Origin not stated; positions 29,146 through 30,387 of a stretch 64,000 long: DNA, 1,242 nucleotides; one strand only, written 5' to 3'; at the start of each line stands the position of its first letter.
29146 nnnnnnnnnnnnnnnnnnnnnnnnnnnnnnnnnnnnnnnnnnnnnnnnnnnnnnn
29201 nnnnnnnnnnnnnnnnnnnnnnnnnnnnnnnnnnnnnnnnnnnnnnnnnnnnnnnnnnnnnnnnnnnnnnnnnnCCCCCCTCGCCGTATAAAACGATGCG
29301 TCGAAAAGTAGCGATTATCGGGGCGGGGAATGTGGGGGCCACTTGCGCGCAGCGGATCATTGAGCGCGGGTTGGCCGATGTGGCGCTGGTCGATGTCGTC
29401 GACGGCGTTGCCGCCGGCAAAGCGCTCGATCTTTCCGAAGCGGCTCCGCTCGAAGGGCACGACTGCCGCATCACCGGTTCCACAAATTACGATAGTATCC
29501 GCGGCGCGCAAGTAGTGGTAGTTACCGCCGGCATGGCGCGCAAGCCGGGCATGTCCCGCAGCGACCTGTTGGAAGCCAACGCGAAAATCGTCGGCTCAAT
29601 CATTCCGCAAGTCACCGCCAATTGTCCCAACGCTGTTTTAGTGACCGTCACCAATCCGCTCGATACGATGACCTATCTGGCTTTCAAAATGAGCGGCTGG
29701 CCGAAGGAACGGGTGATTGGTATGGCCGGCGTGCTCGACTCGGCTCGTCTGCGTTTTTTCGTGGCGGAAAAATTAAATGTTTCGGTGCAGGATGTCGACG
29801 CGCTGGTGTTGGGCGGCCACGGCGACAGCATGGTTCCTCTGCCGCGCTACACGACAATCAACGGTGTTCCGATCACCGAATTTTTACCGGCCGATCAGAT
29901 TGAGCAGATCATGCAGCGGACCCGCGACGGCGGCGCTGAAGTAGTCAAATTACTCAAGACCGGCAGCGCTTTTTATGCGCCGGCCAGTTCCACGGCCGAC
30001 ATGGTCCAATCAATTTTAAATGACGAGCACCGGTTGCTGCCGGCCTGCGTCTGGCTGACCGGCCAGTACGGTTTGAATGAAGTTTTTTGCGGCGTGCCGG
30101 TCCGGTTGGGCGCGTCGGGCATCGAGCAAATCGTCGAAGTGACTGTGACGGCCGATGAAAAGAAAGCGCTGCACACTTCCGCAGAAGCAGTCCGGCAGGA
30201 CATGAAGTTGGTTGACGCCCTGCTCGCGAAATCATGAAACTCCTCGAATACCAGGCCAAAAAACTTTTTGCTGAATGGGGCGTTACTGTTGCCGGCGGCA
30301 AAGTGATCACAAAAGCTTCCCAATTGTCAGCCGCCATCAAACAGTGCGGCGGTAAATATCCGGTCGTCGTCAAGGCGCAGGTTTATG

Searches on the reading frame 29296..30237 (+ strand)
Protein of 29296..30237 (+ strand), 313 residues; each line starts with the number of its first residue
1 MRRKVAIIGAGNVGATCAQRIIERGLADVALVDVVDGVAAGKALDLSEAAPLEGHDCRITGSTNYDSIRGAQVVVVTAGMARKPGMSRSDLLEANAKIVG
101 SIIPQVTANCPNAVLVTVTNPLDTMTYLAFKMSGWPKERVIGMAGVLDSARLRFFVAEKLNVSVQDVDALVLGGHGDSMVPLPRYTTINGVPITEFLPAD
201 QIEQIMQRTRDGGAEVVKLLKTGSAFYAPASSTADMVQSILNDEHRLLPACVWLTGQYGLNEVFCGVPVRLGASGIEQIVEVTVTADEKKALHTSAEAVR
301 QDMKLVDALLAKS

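Call 7: search_protein_families(library=pfam, proteins=[window:29296-30237:+], max_evalue=0.001)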
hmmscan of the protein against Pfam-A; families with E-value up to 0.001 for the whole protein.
window:29296-30237:+ (313 aa): 3 families
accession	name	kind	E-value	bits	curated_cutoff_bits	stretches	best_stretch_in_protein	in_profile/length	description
PF00056.29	Ldh_1_N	-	4.7e-42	143.8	27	1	4-142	2-141/141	lactate/malate dehydrogenase, NAD binding domain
PF02866.23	Ldh_1_C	-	1.7e-34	119.8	22.6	1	147-307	3-171/174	lactate/malate dehydrogenase, alpha/beta C-terminal domain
PF03807.23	F420_oxidored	-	0.00072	20.6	21.6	1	4-78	1-67/94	NADP oxidoreductase coenzyme F420-dependent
